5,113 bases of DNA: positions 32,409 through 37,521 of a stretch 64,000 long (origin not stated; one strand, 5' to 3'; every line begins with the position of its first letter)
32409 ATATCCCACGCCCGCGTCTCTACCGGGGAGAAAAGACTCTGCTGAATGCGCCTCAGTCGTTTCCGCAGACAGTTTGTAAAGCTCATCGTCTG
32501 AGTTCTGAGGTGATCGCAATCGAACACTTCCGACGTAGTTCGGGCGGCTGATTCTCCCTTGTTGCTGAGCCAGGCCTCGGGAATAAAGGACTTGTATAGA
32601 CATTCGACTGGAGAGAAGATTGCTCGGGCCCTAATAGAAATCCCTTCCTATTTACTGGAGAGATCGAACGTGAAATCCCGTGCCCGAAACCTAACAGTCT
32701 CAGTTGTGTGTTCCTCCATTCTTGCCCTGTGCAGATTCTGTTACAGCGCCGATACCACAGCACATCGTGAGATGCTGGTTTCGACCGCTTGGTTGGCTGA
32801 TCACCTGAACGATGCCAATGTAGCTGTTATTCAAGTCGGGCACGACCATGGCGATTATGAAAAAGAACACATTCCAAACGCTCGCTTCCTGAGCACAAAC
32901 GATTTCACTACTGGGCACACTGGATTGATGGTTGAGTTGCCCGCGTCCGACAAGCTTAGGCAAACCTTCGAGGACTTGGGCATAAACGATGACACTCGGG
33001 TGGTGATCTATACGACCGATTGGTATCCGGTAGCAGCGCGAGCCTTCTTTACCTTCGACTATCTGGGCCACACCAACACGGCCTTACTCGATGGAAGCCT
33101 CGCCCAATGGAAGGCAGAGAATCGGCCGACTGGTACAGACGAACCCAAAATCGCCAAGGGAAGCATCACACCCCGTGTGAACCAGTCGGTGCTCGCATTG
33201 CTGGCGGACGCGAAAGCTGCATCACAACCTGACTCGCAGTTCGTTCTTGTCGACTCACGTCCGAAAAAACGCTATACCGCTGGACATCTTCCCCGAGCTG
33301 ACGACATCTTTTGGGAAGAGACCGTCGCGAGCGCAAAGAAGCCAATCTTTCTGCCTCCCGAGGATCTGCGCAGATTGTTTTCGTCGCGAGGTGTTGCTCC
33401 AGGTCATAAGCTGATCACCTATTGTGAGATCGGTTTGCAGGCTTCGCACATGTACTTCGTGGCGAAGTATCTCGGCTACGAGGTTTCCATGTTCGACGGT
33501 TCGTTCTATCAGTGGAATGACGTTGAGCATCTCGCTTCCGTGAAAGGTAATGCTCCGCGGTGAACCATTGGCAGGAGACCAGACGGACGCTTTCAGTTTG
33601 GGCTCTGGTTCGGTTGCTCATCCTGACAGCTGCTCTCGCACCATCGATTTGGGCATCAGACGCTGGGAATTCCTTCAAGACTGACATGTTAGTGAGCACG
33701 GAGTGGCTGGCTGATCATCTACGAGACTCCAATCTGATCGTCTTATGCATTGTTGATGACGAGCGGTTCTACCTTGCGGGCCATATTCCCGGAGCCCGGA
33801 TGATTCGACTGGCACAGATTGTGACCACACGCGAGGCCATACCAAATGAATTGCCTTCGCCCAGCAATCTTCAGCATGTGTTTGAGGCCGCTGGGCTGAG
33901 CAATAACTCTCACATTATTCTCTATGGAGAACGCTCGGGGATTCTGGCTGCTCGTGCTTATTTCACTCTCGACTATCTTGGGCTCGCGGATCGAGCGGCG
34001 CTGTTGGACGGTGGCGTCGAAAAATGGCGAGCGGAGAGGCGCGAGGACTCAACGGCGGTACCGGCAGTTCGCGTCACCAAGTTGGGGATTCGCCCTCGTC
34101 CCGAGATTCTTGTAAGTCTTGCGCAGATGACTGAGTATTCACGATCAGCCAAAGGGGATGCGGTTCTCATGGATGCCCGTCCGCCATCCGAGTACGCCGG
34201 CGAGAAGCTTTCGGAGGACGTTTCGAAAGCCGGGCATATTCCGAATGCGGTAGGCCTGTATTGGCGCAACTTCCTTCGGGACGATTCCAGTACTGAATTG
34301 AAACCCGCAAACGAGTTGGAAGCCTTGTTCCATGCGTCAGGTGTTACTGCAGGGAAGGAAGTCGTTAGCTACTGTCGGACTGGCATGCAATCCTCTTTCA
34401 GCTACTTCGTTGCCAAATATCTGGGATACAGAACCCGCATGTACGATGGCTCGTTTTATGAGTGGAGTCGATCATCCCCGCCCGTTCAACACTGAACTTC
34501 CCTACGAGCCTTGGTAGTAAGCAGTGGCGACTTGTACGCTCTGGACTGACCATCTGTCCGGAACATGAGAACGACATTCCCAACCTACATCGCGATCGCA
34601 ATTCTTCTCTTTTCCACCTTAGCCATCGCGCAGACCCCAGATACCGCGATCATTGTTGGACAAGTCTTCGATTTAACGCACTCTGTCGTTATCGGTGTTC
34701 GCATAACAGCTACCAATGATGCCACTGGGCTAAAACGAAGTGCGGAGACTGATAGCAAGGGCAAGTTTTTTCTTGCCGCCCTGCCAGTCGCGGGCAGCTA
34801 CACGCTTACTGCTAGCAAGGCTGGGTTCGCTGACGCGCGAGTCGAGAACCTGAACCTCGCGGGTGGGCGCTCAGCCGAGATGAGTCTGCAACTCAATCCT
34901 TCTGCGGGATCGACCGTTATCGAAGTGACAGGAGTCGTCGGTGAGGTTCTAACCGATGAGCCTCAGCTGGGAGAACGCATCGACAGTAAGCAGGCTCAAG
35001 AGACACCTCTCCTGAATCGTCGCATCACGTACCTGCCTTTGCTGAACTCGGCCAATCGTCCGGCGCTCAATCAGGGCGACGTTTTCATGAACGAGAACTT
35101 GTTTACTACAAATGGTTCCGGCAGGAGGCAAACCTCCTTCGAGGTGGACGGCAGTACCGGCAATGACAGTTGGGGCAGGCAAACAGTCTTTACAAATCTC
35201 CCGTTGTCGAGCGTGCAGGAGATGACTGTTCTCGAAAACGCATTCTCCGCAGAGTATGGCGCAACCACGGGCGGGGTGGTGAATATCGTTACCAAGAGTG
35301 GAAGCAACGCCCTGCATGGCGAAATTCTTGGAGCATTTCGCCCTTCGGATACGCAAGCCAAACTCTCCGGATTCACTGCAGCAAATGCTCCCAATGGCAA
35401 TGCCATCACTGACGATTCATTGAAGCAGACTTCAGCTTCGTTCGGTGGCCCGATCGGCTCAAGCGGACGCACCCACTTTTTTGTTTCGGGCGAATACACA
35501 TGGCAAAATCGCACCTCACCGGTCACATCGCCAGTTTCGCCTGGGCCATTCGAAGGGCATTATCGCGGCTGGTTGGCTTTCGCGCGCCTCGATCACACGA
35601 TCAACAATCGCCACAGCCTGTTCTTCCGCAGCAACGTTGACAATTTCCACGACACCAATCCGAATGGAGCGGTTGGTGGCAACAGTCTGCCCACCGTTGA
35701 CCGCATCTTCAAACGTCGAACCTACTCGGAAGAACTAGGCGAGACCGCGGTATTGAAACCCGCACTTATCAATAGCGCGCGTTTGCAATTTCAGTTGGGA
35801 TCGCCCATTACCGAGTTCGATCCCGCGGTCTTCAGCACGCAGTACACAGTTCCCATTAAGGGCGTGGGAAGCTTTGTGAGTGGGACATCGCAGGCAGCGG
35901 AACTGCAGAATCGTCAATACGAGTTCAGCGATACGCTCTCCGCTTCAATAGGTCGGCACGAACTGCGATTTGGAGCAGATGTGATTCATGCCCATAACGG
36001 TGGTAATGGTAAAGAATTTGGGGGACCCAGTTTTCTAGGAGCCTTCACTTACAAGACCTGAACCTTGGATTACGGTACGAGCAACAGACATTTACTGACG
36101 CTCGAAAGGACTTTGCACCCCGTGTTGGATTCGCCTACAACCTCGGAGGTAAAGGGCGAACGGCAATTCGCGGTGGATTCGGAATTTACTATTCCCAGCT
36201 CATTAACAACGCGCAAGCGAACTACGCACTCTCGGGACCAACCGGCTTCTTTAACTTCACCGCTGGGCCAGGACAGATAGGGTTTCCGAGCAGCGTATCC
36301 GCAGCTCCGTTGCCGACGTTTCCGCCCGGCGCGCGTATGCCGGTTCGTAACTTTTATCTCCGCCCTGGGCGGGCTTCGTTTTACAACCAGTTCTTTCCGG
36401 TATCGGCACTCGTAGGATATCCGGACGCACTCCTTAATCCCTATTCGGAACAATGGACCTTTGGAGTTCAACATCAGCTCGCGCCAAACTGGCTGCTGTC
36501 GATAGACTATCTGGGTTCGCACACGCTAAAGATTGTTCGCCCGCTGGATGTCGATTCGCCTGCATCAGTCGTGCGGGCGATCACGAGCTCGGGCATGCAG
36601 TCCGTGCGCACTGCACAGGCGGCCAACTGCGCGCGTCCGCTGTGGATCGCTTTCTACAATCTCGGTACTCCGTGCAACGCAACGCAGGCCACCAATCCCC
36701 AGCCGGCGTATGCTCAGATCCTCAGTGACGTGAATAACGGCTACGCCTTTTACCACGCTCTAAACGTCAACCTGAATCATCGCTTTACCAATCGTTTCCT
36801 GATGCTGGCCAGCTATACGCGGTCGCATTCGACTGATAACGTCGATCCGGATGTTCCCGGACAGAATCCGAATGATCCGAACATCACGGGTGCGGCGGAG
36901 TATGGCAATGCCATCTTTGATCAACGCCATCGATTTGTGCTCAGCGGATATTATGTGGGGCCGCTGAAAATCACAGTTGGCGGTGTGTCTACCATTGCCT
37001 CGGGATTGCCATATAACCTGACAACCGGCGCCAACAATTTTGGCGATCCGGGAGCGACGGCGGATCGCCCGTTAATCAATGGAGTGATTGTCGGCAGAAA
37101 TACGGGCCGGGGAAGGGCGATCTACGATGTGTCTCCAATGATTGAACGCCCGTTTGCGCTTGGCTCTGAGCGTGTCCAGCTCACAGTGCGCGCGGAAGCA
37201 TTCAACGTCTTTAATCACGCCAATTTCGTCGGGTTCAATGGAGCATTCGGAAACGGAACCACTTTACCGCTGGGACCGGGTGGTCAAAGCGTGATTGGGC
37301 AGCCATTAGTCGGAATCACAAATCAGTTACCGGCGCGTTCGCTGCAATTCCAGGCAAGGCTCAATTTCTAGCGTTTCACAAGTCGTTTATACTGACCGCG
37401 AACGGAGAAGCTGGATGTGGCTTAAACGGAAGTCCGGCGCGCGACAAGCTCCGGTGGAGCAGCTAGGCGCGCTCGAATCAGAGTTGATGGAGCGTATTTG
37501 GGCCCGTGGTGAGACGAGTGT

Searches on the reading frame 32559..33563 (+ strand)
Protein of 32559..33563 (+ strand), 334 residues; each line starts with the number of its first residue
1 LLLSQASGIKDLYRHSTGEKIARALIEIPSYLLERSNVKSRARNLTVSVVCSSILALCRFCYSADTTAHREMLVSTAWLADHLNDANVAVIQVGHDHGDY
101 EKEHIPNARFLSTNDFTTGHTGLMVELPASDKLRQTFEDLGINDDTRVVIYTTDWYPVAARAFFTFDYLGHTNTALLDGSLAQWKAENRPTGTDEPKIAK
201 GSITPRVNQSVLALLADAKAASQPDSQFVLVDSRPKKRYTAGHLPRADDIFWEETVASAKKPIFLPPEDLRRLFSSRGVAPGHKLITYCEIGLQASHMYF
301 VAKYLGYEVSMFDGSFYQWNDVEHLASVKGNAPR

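Call 26: search_protein_families(library=pfam, proteins=[window:32559-33563:+], max_evalue=0.0001)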
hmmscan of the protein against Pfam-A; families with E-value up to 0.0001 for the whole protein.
window:32559-33563:+ (334 aa): 1 family
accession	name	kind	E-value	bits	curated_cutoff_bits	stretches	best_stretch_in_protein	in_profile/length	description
PF00581.25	Rhodanese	-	1.8e-23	83.3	22.2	2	76-187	2-102/102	Rhodanese-like domain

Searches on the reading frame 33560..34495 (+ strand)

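Call 26: search_protein_families(library=pfam, proteins=[window:33560-34495:+], max_evalue=0.0001)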
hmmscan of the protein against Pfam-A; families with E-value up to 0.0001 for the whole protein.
window:33560-34495:+ (311 aa): 1 family
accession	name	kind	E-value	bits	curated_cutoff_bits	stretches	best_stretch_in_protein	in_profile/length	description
PF00581.25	Rhodanese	-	8.9e-30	103.6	22.2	2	195-304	8-101/102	Rhodanese-like domain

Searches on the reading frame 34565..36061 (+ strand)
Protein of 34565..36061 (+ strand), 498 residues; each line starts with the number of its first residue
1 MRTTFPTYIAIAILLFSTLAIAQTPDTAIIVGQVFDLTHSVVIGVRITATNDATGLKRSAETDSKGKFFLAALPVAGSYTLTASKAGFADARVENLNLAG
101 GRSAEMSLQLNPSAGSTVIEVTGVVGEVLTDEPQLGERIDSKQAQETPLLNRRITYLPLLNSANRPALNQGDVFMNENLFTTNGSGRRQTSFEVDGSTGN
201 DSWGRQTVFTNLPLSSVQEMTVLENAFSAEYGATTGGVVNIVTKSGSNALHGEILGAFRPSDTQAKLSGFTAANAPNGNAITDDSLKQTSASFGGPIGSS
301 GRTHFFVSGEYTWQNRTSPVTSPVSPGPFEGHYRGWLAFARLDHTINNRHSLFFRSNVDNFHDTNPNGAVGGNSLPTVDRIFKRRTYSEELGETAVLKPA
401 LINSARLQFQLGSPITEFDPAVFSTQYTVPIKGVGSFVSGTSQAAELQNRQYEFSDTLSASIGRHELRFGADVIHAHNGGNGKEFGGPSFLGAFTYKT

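Call 26: search_protein_families(library=pfam, proteins=[window:34565-36061:+], max_evalue=0.0001)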
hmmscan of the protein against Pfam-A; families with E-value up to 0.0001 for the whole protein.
window:34565-36061:+ (498 aa): 3 families
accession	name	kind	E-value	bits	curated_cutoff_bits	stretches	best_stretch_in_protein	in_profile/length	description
PF25183.1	OMP_b-brl_4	-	1.2e-23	83.9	30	2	339-495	158-331/838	Outer membrane beta barrel domain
PF13620.12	CarboxypepD_reg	-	7.3e-17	61.9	32.3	1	30-110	2-81/82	Carboxypeptidase regulatory-like domain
PF13715.12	CarbopepD_reg_2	-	2.4e-05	24.7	32.2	1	30-112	1-78/88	CarboxypepD_reg-like domain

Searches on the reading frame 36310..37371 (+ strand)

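Call 26: search_protein_families(library=pfam, proteins=[window:36310-37371:+], max_evalue=0.0001)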
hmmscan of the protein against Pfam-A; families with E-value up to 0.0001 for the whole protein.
window:36310-37371:+ (353 aa): 1 family
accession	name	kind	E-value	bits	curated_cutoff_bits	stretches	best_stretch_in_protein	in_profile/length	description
PF25183.1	OMP_b-brl_4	-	5.4e-44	151.2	30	2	27-256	514-734/838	Outer membrane beta barrel domain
